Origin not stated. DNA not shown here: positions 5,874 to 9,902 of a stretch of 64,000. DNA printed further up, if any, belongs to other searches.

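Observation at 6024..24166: Unusually expanded 12-gene type V pilus-like operon with seven tandem fimbrillin paralogs and three giant distal lipoproteins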

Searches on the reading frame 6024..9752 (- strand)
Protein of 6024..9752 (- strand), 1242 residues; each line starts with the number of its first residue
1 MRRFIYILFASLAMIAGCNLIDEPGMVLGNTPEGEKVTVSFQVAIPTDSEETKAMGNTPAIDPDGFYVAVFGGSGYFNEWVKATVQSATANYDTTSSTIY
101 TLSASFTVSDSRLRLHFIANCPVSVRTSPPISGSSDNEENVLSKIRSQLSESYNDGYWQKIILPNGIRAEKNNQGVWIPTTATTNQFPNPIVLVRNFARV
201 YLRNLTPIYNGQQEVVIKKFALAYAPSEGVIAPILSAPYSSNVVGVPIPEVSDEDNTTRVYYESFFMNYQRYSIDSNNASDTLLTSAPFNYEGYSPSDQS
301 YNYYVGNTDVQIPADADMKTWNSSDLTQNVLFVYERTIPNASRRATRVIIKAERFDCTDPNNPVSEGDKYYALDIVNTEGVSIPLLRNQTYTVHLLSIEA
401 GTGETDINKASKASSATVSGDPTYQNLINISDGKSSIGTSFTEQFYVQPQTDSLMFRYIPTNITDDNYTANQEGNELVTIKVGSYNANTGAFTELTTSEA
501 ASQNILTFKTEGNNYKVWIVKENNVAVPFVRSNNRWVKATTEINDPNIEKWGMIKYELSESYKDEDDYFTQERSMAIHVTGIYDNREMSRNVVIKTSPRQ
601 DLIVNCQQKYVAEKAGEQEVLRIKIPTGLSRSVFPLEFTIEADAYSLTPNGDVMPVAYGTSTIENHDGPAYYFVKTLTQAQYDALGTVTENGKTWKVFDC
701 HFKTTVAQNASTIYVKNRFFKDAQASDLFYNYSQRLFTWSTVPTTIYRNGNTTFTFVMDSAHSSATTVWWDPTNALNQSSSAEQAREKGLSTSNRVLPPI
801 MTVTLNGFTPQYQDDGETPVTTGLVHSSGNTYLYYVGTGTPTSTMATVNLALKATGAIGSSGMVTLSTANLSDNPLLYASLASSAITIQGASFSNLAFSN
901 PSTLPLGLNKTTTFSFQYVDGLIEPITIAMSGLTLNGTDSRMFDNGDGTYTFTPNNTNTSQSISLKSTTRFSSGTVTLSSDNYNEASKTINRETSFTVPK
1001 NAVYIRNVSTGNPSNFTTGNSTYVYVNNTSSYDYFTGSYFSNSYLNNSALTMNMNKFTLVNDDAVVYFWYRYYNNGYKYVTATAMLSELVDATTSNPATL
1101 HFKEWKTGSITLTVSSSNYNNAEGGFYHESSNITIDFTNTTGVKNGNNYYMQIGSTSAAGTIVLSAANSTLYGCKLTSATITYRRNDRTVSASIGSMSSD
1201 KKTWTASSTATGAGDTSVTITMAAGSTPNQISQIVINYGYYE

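Call 5: search_protein_families(library=pfam, proteins=[window:6024-9752:-], max_evalue=0.1)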
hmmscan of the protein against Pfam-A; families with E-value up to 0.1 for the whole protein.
window:6024-9752:- (1242 aa): 1 family
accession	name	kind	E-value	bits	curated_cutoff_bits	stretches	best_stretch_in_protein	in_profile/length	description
PF24243.1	Phage_tail_C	-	0.00095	18.9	23.7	1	676-687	5-16/26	Phage tail tip domain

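Call 7: search_protein_families(library=ncbifam, proteins=[window:6024-9752:-], max_evalue=0.1)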
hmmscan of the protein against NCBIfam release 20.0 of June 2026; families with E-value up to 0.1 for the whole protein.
window:6024-9752:- (1242 aa): 0 families

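Call 12: search_solved_structures(query=window:6024-9752:-, max_evalue=1)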
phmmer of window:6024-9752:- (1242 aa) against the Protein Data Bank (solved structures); distinct sequences matched with E-value up to 1: 0.

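Call 17: find_encoding_contigs(protein=window:6024-9752:-, flank=10000, max_places=6)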
Protein window:6024-9752:- (1242 aa): 8 contigs read that carry it; 6 places shown.
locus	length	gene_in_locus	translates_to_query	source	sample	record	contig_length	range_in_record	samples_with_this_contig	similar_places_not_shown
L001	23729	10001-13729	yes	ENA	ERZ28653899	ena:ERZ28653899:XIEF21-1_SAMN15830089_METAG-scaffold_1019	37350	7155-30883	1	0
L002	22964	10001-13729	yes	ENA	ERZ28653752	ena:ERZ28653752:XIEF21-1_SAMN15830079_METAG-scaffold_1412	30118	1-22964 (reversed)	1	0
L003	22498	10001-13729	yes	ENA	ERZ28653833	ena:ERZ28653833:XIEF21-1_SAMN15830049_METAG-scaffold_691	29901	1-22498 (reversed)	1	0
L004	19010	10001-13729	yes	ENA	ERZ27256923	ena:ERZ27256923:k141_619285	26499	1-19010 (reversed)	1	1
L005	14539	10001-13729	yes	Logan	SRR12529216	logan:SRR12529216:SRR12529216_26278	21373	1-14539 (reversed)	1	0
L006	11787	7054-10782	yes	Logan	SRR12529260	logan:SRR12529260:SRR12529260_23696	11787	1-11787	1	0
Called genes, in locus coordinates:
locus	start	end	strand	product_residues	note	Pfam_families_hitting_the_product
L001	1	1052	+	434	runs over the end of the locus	-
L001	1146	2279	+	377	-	-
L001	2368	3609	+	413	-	-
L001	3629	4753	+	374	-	PF13149:Mfa_like_1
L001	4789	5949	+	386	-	-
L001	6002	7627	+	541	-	-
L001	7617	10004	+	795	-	-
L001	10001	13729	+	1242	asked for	PF27397:FimE_C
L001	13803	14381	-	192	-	PF20990:DUF2207_C (faint)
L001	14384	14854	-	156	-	PF04542:Sigma70_r2, PF08281:Sigma70_r4_2, PF04545:Sigma70_r4 (weak)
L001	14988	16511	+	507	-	PF04616:Glyco_hydro_43, PF22633:F5_F8_type_C_2 (faint), PF00754:F5_F8_type_C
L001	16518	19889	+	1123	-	PF17678:Glyco_hydro_92N, PF07971:Glyco_hydro_92, PF16217:M64_N, PF09471:Peptidase_M64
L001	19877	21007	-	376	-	-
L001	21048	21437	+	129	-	-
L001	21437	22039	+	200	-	-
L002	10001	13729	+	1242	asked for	PF27397:FimE_C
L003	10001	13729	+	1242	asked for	PF27397:FimE_C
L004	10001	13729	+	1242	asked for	PF27397:FimE_C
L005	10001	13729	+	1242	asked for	PF27397:FimE_C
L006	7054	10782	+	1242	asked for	PF27397:FimE_C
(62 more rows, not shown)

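Call 44: find_homologous_proteins(query=window:6024-9752:-, max_evalue=0.001)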
Query window:6024-9752:- (1242 aa): 187 proteins with E <= 0.001 among 8000 candidates; the best 120 are listed.
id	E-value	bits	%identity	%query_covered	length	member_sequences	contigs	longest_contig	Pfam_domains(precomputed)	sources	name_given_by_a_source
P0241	0.0e+0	2767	100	100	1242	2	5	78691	PF27397.1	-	-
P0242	0.0e+0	2727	99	100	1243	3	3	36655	PF27397.1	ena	-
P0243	0.0e+0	2301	93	90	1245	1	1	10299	PF27397.1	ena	-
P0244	0.0e+0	2169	89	89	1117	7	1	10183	PF27397.1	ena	-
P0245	0.0e+0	1740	71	89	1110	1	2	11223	PF27397.1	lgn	-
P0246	0.0e+0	1620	62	100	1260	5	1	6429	PF27397.1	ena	-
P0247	0.0e+0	1613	61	100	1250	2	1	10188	-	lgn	-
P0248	0.0e+0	1587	69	79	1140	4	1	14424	PF27397.1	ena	-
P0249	0.0e+0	1581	66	88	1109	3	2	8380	PF27397.1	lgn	-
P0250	0.0e+0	1577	66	88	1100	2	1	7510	PF27397.1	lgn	-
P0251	0.0e+0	1564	65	89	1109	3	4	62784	PF27397.1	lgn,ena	-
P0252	0.0e+0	1556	61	99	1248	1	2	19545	PF27397.1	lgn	-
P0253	0.0e+0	1547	65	88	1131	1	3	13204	PF27397.1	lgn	-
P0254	0.0e+0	1531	63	89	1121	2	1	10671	PF27397.1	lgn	-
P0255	0.0e+0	1524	64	89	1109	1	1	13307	PF27397.1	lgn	-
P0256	0.0e+0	1519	59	100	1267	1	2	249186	PF27397.1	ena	-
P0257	0.0e+0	1516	63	89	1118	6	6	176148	PF27397.1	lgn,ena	-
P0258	0.0e+0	1500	59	97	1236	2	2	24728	PF27397.1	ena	-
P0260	0.0e+0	1491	66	80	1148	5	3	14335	PF27397.1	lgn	-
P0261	0.0e+0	1484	60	95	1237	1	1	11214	PF27397.1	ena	-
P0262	0.0e+0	1484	57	99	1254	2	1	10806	PF27397.1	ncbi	-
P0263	0.0e+0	1482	58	99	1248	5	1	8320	PF27397.1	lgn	-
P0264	0.0e+0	1471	62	89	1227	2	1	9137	PF27397.1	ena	-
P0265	0.0e+0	1468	61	91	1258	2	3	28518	PF27397.1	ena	-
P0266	0.0e+0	1464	62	89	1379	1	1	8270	PF27397.1,PF02368.25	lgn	-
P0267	0.0e+0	1459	61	93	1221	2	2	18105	PF27397.1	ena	-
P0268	0.0e+0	1456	58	98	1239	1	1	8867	PF27397.1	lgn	-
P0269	0.0e+0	1456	62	89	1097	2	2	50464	PF27397.1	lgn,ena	-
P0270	0.0e+0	1455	56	100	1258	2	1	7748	PF27397.1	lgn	-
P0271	0.0e+0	1451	61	91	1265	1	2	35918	PF27397.1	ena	-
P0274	0.0e+0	1440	57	99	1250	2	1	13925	PF27397.1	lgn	-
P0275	0.0e+0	1439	60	89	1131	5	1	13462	PF27397.1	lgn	-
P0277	0.0e+0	1425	58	95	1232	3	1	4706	PF27397.1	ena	-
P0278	0.0e+0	1418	60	89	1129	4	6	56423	PF27397.1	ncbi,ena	-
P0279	0.0e+0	1405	54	100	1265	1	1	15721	PF27397.1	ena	-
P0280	0.0e+0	1402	61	89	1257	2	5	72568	PF27397.1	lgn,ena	-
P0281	0.0e+0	1401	58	95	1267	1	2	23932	PF27397.1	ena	-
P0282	0.0e+0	1396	63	80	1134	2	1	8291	PF27397.1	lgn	-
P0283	0.0e+0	1393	58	93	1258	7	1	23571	PF27397.1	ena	-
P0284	0.0e+0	1393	56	100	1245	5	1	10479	PF27397.1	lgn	-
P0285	0.0e+0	1391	63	80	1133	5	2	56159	PF27397.1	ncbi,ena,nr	ncbi:MAG: hypothetical protein J6X39_02235 [Bacteroidales bacterium]|nr:hypothetical protein [Bacter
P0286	0.0e+0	1391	60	88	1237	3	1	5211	PF27397.1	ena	-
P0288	0.0e+0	1382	57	96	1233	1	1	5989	PF27397.1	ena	-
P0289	0.0e+0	1382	64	79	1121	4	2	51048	PF27397.1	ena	-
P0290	0.0e+0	1380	59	89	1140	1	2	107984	PF27397.1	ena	-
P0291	0.0e+0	1380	62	82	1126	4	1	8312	PF27397.1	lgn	-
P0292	0.0e+0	1379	60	87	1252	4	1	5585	PF27397.1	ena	-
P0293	0.0e+0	1375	63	79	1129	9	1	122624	PF27397.1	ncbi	-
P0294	0.0e+0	1375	53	100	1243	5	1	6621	PF27397.1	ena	-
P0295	0.0e+0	1373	54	100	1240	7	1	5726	PF27397.1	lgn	-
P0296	0.0e+0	1371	59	88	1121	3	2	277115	PF27397.1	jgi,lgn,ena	-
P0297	0.0e+0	1371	54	98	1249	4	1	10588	PF27397.1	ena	-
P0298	0.0e+0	1370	63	79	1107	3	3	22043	PF27397.1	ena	-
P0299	0.0e+0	1369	60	88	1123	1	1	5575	PF27397.1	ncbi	-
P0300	0.0e+0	1364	59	88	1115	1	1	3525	PF27397.1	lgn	-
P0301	0.0e+0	1360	64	81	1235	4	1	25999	PF27397.1,PF02368.25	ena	-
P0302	0.0e+0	1358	58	89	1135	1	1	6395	PF27397.1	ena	-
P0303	0.0e+0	1356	55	99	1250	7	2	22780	PF27397.1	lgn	-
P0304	0.0e+0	1353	55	98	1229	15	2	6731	PF27397.1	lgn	-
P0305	0.0e+0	1348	62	80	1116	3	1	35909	PF27397.1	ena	-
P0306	0.0e+0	1345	53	99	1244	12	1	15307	PF27397.1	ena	-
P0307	0.0e+0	1331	54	100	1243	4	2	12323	PF27397.1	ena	-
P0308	0.0e+0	1330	52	100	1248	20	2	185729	PF27397.1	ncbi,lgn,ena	-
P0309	0.0e+0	1328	53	100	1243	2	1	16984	PF27397.1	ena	-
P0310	0.0e+0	1326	53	100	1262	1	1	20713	PF27397.1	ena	-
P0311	0.0e+0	1325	55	97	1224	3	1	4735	PF27397.1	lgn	-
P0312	0.0e+0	1324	62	79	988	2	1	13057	PF27397.1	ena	-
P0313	0.0e+0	1301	61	81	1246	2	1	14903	PF26182.1,PF27397.1,PF22359.3,PF02368.25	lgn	-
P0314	0.0e+0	1299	62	78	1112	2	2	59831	PF27397.1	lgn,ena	-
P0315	0.0e+0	1293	66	71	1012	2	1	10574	PF27397.1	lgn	-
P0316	0.0e+0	1285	52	97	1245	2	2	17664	PF27397.1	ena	-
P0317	0.0e+0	1279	60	80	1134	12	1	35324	PF27397.1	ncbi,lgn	-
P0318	0.0e+0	1279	52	99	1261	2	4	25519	PF27397.1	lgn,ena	-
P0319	0.0e+0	1274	54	93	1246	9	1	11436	PF27397.1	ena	-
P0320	0.0e+0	1265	54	98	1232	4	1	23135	PF27397.1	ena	-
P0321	0.0e+0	1264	60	79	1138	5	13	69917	PF27397.1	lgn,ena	-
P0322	0.0e+0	1254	53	95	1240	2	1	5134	PF27397.1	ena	-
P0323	0.0e+0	1243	54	93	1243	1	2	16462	PF27397.1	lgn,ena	-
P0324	0.0e+0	1242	51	99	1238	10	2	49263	PF26182.1,PF27397.1,PF22359.3,PF02368.25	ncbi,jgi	jgi:uncharacterized protein YjdB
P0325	0.0e+0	1237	66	68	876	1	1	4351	PF27397.1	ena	-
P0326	0.0e+0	1223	59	80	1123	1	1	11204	PF27397.1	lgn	-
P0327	0.0e+0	1189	60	76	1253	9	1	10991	PF27397.1,PF02368.25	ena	-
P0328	0.0e+0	1174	50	81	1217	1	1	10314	PF27397.1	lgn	-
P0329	0.0e+0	1153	56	80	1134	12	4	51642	PF27397.1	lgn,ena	-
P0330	0.0e+0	1068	48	99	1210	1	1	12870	PF27397.1,PF22359.3,PF02368.25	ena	-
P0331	4.1e-282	957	53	77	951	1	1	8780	PF27397.1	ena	-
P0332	5.5e-271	920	50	81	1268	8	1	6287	PF26182.1,PF27397.1,PF22359.3,PF02368.25,PF26918.1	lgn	-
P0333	1.1e-239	817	45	80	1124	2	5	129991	PF27397.1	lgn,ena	-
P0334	5.0e-215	735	46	72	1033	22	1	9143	PF27397.1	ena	-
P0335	4.4e-211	722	45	71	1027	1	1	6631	PF27397.1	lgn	-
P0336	1.7e-210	720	45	70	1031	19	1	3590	PF27397.1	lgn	-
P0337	1.6e-209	717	44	71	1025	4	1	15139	PF27397.1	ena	-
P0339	2.9e-208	712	44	71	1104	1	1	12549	PF27397.1,PF22359.3,PF02368.25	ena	-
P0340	6.6e-207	708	45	68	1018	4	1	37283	PF27397.1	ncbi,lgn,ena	-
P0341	3.2e-206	706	44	69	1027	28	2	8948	PF27397.1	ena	-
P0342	3.1e-205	702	44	71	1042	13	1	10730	PF27397.1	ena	-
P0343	3.5e-204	699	44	71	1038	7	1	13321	PF27397.1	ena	-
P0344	9.0e-202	691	44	68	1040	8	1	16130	PF27397.1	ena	-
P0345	7.5e-201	688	44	71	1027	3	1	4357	PF27397.1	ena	-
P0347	2.7e-198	679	41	75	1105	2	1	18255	PF27397.1,PF02368.25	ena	-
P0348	6.3e-198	678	43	75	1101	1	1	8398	PF27397.1,PF02368.25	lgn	-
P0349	6.6e-193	662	43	73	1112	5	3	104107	PF27397.1,PF22359.3,PF02368.25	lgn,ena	-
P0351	3.5e-187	643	42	69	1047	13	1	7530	PF27397.1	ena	-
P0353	2.8e-179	616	37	89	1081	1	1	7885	PF27397.1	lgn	-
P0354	1.3e-178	614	38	88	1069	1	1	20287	PF27397.1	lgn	-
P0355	2.3e-178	613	38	88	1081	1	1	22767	PF27397.1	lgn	-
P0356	1.9e-173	597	38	88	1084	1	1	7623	PF27397.1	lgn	-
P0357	1.5e-172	594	38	89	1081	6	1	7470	PF27397.1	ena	-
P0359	3.8e-159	550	39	82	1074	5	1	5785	PF27397.1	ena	-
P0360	1.4e-154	535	39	74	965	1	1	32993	PF27397.1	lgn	-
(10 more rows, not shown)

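Call 66: predict_structure(alignment_id=A5)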
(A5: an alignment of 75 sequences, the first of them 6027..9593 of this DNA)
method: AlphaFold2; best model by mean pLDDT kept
length: 1189 residues; sequences in the alignment: 75
mean_pLDDT: 88.5   pTM: 0.45
mean pLDDT of the five models: 88.5, 87.4, 86.6, 86.0, 83.7
residues with pLDDT >= 90: 681; 70-90: 461; 50-70: 38; < 50: 9
segments of 3 or more residues with pLDDT < 50: 363-371
pLDDT, mean of each block of 10 residues (from residue 1): 77 93 91 82 84 91 93 84 86 84 91 91 89 89 89 86 94 91 86 84 85 85 80 84 86 90 93 88 77 90 84 90 72 87 79 85 44 65 84 93 90 87 94 75 89 91 94 88 84 86 94 90 93 86 92 94 94 86 92 89 85 82 91 90 95 92 93 94 94 90 95 93 93 93 96 95 90 95 91 95 91 94 95 91 90 93 90 94 92 91 88 94 93 94 93 85 71 86 88 91 90 88 79 93 90 90 79 81 92 91 93 90 95 93 93 88 94 93 92
secondary structure, 60 per line:
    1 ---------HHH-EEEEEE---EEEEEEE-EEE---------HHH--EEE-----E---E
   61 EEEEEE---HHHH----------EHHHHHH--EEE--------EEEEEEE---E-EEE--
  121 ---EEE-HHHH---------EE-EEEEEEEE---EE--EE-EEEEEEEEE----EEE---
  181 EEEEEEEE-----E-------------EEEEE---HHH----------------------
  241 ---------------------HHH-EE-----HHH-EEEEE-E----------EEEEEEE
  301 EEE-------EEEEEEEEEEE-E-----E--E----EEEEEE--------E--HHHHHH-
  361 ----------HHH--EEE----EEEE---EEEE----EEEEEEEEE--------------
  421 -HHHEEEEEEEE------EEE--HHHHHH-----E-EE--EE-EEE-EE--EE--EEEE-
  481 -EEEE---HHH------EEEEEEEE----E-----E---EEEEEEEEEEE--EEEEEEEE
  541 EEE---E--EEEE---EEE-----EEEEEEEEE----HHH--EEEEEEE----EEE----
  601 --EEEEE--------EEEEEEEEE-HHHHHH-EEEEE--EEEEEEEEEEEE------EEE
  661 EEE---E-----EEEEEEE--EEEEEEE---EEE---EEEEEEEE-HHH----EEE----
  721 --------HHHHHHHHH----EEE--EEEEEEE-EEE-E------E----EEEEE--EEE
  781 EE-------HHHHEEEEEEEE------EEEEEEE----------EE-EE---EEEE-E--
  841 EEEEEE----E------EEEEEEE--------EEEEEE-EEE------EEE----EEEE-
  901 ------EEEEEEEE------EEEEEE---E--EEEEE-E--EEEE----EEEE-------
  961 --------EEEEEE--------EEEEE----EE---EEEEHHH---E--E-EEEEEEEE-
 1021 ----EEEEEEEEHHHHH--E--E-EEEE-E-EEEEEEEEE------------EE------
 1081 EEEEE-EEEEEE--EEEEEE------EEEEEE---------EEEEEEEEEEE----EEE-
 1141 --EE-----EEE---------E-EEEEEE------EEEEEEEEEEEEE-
elements in order (helices of 4 or more, strands of 3 or more residues): E14-19 E23-29 E31-33 E48-50 E60-66 H70-73 H85-90 E93-95 E104-110 E116-118 E124-126 H128-131 E144-151 E162-170 E175-177 E181-188 E208-212 E277-281 E294-303 E311-321 E337-342 H354-359 E376-378 E383-386 E390-393 E398-406 E425-432 E439-441 H444-449 E464-466 E476-479 E482-485 E498-505 E520-530 E533-543 E550-553 E557-559 E565-573 E583-589 E594-596 E603-607 E616-624 H626-631 E633-637 E640-651 E658-663 E673-679 E682-688 E692-694 E698-705 E714-716 H729-737 E742-744 E747-753 E755-757 E771-775 E778-782 H790-793 E794-801 E808-814 E833-836 E841-846 E858-864 E873-878 E880-882 E889-891 E896-899 E907-914 E921-926 E933-937 E942-945 E950-953 E969-974 E983-987 E997-1000 E1012-1019 E1025-1032 H1033-1037 E1045-1048 E1052-1060 E1081-1085 E1087-1092 E1095-1100 E1107-1112 E1122-1132 E1137-1139 E1150-1152 E1164-1169 E1176-1188
